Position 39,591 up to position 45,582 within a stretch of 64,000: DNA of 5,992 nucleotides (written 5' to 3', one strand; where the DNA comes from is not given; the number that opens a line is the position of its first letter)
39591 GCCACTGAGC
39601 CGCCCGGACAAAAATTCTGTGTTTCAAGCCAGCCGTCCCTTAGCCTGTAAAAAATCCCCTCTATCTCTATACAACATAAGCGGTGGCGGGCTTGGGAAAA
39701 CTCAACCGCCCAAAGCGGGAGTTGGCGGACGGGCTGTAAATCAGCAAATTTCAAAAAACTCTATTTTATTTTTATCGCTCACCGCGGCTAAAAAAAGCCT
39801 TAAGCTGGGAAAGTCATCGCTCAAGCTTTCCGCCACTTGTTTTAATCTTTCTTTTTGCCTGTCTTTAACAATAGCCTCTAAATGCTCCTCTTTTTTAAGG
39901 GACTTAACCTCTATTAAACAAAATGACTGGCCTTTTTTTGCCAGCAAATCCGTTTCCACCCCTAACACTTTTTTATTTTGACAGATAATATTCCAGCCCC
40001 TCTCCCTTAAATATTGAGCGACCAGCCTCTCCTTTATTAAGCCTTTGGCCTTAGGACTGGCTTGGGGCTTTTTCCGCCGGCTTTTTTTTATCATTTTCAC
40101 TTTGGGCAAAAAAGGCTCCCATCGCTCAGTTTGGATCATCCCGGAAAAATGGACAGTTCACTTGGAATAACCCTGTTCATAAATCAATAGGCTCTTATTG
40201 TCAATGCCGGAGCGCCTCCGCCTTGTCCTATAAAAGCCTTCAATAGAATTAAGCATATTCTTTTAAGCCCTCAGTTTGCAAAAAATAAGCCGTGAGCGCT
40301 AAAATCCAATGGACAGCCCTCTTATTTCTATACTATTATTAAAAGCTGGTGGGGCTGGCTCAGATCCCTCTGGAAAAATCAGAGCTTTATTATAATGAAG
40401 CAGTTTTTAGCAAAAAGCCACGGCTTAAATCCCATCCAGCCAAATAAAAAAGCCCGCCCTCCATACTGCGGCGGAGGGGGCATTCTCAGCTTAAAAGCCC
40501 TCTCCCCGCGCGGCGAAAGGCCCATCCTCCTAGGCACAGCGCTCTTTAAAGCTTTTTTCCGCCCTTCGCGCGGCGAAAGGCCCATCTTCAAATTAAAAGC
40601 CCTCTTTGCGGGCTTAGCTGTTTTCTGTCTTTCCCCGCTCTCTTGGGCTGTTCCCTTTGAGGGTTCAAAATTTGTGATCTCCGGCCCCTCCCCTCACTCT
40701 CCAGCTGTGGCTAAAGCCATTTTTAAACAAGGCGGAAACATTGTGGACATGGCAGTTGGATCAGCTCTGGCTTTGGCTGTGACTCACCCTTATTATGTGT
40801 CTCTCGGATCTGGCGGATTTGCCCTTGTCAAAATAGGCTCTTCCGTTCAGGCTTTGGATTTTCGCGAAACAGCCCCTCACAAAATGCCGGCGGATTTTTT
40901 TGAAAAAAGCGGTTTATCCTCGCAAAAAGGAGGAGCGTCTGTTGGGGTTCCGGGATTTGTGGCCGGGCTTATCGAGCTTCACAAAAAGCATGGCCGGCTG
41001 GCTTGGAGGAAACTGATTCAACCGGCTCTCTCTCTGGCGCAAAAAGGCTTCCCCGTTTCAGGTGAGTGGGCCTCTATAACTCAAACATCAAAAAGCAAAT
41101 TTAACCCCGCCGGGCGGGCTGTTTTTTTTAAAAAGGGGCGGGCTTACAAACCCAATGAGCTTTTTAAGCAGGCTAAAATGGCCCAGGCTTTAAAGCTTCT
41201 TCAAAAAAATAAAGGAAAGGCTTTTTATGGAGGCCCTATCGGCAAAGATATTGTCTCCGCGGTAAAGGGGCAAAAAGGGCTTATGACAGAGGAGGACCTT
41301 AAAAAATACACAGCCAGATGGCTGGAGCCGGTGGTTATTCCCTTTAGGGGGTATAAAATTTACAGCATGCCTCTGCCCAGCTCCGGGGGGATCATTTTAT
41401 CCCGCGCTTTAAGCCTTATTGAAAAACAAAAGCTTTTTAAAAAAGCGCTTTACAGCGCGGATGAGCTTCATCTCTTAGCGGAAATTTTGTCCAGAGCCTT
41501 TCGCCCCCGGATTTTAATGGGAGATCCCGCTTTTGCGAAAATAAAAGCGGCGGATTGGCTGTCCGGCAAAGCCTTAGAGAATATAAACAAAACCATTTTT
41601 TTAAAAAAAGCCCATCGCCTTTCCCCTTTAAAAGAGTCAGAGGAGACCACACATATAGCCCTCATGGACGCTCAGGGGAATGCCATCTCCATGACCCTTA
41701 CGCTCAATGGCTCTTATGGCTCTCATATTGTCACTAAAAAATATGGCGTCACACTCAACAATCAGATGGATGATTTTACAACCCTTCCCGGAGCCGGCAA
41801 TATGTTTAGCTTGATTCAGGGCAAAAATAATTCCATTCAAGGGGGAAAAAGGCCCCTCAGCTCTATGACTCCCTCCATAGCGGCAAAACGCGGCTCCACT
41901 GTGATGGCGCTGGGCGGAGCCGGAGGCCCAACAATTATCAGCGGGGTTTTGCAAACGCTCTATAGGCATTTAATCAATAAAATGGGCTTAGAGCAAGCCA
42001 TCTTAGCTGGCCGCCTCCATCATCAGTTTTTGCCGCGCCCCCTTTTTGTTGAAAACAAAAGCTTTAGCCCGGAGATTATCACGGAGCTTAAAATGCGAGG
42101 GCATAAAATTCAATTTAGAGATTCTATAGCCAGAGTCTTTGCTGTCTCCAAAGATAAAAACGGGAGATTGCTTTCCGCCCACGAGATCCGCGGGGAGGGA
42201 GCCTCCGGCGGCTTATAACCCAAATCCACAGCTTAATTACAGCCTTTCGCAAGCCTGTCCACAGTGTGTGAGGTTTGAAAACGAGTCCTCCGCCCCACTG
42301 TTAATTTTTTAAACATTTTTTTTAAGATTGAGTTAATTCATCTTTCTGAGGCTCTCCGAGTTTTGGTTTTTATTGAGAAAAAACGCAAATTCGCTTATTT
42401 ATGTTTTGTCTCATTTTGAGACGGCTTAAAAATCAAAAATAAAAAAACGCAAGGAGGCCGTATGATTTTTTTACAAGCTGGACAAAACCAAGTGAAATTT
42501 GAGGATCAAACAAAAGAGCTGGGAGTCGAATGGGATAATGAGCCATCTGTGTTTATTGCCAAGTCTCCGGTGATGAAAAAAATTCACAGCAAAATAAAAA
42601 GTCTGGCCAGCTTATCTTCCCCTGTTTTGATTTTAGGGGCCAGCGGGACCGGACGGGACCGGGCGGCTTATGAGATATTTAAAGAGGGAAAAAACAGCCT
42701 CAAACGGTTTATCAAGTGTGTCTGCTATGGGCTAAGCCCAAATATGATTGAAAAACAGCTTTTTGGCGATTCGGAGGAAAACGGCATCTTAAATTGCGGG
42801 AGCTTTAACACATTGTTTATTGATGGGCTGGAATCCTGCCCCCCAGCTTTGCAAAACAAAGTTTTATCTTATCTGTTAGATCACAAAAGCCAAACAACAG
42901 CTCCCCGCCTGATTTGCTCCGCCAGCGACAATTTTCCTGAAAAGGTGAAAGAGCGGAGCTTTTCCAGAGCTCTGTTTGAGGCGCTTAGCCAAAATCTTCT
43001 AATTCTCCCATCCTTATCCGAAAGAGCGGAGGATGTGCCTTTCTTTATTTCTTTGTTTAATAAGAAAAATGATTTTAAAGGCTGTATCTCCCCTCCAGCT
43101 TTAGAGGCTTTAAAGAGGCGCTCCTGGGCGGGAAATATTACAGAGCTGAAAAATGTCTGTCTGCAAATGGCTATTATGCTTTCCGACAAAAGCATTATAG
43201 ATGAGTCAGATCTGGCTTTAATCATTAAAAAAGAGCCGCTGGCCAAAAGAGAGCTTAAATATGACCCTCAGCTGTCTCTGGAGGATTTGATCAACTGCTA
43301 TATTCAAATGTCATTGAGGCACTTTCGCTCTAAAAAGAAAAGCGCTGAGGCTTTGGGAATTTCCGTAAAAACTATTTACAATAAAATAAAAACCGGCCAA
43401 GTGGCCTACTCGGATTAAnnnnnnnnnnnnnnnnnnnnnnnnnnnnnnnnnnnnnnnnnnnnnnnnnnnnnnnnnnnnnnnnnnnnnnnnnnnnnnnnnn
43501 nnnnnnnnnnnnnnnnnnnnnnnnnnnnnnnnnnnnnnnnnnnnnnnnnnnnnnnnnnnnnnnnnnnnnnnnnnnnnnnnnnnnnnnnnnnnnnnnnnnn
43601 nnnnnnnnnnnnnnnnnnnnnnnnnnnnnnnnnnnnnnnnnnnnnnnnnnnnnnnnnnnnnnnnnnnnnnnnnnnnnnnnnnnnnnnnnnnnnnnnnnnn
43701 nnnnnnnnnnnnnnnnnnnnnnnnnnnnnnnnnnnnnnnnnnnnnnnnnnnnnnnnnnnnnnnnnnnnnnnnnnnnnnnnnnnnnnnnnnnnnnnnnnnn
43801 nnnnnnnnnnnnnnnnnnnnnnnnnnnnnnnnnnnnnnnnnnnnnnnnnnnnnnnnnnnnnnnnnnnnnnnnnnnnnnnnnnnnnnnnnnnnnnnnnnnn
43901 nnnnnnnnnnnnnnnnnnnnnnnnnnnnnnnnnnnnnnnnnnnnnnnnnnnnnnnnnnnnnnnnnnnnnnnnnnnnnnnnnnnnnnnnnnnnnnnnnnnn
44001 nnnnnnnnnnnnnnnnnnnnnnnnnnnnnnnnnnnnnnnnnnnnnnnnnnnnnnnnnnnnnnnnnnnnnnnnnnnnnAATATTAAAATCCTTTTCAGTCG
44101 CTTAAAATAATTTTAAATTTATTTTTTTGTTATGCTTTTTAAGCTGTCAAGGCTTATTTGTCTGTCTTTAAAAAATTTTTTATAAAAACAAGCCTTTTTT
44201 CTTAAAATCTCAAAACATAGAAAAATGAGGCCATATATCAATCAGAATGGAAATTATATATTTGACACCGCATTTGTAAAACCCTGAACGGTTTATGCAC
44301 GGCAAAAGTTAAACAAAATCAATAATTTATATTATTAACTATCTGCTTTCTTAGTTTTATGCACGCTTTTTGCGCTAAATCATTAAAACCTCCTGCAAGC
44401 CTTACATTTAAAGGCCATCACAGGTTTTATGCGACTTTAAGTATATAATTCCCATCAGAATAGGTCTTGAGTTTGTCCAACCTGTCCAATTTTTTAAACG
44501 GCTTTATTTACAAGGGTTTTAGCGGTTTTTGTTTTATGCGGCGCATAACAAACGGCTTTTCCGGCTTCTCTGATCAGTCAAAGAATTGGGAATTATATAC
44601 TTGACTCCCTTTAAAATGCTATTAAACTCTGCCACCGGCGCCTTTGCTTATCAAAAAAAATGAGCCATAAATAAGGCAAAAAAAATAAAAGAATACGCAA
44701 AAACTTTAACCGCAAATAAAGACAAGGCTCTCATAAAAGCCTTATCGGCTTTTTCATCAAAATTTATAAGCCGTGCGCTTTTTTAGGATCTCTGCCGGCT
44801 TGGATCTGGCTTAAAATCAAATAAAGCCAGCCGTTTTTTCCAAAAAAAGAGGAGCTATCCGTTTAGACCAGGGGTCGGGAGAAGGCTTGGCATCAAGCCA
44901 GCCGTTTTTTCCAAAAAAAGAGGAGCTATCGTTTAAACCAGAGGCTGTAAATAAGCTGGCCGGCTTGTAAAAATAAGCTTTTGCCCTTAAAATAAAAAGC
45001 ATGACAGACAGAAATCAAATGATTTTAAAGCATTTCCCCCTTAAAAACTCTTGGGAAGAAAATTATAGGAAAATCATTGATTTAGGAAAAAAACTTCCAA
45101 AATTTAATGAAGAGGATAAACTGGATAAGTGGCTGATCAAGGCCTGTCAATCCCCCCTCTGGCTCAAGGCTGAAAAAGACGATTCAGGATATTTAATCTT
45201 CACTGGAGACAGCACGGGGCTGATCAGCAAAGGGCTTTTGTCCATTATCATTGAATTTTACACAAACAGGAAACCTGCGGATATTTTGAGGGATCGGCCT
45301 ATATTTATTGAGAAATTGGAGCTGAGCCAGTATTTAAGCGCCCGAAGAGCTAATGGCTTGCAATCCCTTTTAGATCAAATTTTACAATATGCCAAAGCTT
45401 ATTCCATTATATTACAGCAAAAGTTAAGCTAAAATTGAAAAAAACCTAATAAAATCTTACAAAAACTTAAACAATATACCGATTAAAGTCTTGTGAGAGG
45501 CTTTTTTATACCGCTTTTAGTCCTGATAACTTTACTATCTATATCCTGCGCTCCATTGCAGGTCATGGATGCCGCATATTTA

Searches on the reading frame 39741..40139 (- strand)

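Call 28: search_protein_families(library=pfam, proteins=[window:39741-40139:-], max_evalue=0.00001)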
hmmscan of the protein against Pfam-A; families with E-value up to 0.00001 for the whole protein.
window:39741-40139:- (132 aa): 1 family
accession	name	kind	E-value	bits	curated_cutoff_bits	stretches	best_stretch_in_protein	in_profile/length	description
PF02021.23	UPF0102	-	1.4e-09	38.7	23.6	1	37-105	2-68/80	Uncharacterised protein family UPF0102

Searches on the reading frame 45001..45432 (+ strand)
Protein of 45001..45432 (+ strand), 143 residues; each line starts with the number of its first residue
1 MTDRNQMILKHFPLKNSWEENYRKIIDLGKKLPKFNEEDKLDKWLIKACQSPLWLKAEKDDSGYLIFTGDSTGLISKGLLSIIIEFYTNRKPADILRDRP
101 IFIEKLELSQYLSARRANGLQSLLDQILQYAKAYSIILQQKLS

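Call 10: search_protein_families(library=ncbifam, proteins=[window:45001-45432:+])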
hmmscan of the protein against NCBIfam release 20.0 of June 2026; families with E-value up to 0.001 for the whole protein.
window:45001-45432:+ (143 aa): 3 families
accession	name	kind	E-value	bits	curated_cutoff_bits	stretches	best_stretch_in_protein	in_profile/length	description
NF006792.0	PRK09296.1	equivalog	1.5e-27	96.1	160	1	6-133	8-136/138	cysteine desulfuration protein SufE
TIGR03391.1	FeS_syn_CsdE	equivalog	1.1e-23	83.8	136.4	1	7-129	14-137/139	cysteine desulfurase sulfur acceptor subunit CsdE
NF011594.0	PRK15019.1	equivalog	1.7e-18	67.3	252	1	13-132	26-145/147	cysteine desulfurase sulfur acceptor subunit CsdE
